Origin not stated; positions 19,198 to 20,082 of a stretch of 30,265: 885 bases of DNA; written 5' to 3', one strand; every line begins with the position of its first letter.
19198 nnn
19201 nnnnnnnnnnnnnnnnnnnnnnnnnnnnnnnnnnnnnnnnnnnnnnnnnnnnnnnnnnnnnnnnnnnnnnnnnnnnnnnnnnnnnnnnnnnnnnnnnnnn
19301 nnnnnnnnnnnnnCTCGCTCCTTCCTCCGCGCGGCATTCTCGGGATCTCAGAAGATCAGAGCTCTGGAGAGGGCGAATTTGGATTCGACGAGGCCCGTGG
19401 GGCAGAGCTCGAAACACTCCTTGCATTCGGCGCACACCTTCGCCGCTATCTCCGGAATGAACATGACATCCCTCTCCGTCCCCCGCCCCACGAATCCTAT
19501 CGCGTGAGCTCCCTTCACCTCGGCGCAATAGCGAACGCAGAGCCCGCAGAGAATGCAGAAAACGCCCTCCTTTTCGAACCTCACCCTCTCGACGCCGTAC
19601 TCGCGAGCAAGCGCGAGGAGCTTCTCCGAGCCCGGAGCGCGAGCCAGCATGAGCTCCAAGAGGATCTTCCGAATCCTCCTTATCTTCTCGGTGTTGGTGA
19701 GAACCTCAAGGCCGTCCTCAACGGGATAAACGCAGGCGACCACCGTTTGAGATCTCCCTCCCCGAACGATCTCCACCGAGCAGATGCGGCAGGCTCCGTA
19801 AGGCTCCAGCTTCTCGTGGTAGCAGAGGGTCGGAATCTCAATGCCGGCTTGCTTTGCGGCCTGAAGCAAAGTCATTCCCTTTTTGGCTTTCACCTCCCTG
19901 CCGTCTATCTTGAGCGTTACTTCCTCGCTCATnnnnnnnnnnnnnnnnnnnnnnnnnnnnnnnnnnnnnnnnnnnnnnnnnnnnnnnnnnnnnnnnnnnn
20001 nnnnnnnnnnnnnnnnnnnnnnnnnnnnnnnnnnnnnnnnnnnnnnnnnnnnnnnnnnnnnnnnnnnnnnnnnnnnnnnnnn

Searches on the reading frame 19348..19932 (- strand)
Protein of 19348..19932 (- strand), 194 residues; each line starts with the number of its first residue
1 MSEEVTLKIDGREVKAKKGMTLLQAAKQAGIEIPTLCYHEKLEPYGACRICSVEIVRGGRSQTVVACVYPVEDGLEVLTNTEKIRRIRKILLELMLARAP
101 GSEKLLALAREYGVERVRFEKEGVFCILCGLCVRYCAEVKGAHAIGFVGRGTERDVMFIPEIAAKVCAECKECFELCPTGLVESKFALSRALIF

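Call 3: search_protein_families(library=pfam, proteins=[window:19348-19932:-], max_evalue=0.01)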
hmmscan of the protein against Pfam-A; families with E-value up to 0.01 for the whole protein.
window:19348-19932:- (194 aa): 10 families
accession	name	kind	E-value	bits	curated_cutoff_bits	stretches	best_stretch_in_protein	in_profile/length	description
PF13510.11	Fer2_4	-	1e-20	74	22.8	1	3-81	2-81/82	2Fe-2S iron-sulfur cluster binding domain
PF00111.32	Fer2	-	2.5e-09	37.4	21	1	10-58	6-50/77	2Fe-2S iron-sulfur cluster binding domain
PF12838.12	Fer4_7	-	2.6e-07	31.4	27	1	126-180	2-51/52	4Fe-4S dicluster domain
PF22117.2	Fer4_Nqo3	-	1.5e-05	25.5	27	1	126-180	11-64/67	NADH-quinone oxidoreductase subunit 3, ferredoxin-like domain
PF14697.11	Fer4_21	-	0.0005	20.6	35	1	126-179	8-53/59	4Fe-4S dicluster domain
PF13237.11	Fer4_10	-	0.001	19.4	25.5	0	126-178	9-53/53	4Fe-4S dicluster domain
PF13187.11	Fer4_9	-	0.0011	19.4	27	1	126-180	2-50/52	4Fe-4S dicluster domain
PF13183.11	Fer4_8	-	0.0042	18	27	1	126-181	5-68/68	4Fe-4S dicluster domain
PF13484.11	Fer4_16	-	0.0043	18.2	30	0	167-185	2-20/66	4Fe-4S double cluster binding domain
PF12837.12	Fer4_6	-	0.0081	16.5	25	0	159-181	1-23/24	4Fe-4S binding domain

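Call 4: search_protein_families(library=ncbifam, proteins=[window:19348-19932:-], max_evalue=0.01)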
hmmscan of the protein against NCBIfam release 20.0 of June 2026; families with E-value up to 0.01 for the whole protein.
window:19348-19932:- (194 aa): 17 families
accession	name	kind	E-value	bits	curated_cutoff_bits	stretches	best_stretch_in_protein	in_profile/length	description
NF040763.1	FeFe_hydrog_A6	exception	3.9e-38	131.2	765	2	5-99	1-93/571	NADH-dependent [FeFe] hydrogenase, group A6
NF005745.0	PRK07569.1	equivalog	4.5e-37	127.7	333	2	5-98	4-95/238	bidirectional hydrogenase complex protein HoxU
TIGR01973.1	NuoG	equivalog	1.3e-32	113.4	470.05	2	7-97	1-89/606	NADH-quinone oxidoreductase subunit NuoG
NF009454.0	PRK12814.1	equivalog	1.8e-23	82.8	916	1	3-101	2-98/657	putative NADPH-dependent glutamate synthase small subunit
NF006305.0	PRK08493.1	equivalog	1.2e-20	73.2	591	1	5-93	2-86/819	NADH-quinone oxidoreductase subunit G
NF005895.0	PRK07860.1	equivalog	8.8e-20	70.3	802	1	2-97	15-110/811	NADH-quinone oxidoreductase subunit G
NF040762.1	Hydr_FeFe_Clost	exception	9.7e-20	70.7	900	1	6-91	2-85/572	ferredoxin hydrogenase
TIGR02512.1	FeFe_hydrog_A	subfamily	2.3e-06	26.8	405.95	1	126-187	9-72/375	[FeFe] hydrogenase, group A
NF040612.1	F420_dehyd_FpoI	exception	0.00093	19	180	1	124-186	42-103/135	F420H2 dehydrogenase subunit FpoI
NF040756.1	corr_regen_AcsV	exception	0.001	17.5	800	1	5-62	2-54/632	corrinoid activation/regeneration protein AcsV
TIGR01971.1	NuoI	subfamily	0.0012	18.4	113.05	1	116-182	34-98/121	NADH-quinone oxidoreductase, chain I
NF040684.1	PorD_Arch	equivalog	0.0022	18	120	0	157-184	24-51/85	pyruvate synthase subunit PorD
NF004545.0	PRK05888.3-1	equivalog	0.0042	16.8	229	1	126-182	68-123/154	NADH-quinone oxidoreductase subunit NuoI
NF006221.0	PRK08348.1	subfamily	0.0044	16.7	124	1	125-183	45-93/136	NADH-plastoquinone oxidoreductase subunit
NF006183.0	PRK08318.1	equivalog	0.0051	15.6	335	1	125-180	343-393/422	NAD-dependent dihydropyrimidine dehydrogenase subunit PreA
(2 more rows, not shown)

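Call 43: search_solved_structures(query=window:19348-19932:-, max_evalue=0.00001)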
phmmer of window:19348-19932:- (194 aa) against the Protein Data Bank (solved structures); distinct sequences matched with E-value up to 0.00001: 71 (the best 60 are shown).
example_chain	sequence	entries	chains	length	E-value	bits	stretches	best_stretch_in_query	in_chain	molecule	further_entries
9mqx_A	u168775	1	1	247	1e-39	139.5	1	3-183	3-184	NADH:ubiquinone oxidoreductase chain G-like protein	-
7q4v_A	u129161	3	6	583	1.9e-31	112.5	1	3-190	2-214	Iron hydrogenase HydA1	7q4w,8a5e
8a6t_A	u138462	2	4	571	1.2e-28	103.4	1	5-190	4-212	Electron bifurcating hydrogenase subunit HydA1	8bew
8oh5_C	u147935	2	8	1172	1.5e-28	103.1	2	4-97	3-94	Formate dehydrogenase-O, major subunit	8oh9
9bov_A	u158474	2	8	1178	4.3e-28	101.6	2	5-101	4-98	Molybdopterin oxidoreductase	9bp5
9iho_G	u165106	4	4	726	9.4e-27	97.2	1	3-100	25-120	NUAM (75 kDa) subunit of mitochondrial NADH:ubiquinone oxidoreductase (Complex I)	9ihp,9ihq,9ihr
7t2r_A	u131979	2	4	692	2.3e-25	92.7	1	3-98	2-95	NiFe hydrogenase subunit A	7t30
6tg9_A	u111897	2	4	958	2.3e-25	92.7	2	5-100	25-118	Formate dehydrogenase subunit alpha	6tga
9wxb_B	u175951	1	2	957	4.8e-25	91.7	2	4-100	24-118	Formate dehydrogenase alpha subunit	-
5lnk_3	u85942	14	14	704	8.7e-25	90.8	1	6-100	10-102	Mitochondrial complex I, 75 kDa subunit | NADH:ubiquinone oxidoreductase core subunit S1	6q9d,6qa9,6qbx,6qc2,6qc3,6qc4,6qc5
5o31_G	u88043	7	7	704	8.9e-25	90.8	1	6-100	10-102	NADH-ubiquinone oxidoreductase 75 kDa subunit, mitochondrial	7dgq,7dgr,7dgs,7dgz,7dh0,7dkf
6zk9_3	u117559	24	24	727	9.5e-25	90.7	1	6-100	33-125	NADH:ubiquinone oxidoreductase core subunit S1 | NADH-ubiquinone oxidoreductase 75 kDa subunit, mitochondrial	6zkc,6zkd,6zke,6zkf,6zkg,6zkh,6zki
7qsd_G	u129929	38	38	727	9.8e-25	90.6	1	6-100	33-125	NADH-ubiquinone oxidoreductase 75 kDa subunit, mitochondrial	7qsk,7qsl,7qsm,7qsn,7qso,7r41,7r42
9w2u_G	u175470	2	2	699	9.9e-25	90.6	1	6-100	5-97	NADH-ubiquinone oxidoreductase 75 kDa subunit, mitochondrial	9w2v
7zd6_3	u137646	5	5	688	1.1e-24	90.5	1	6-100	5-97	NADH-ubiquinone oxidoreductase 75 kDa subunit, mitochondrial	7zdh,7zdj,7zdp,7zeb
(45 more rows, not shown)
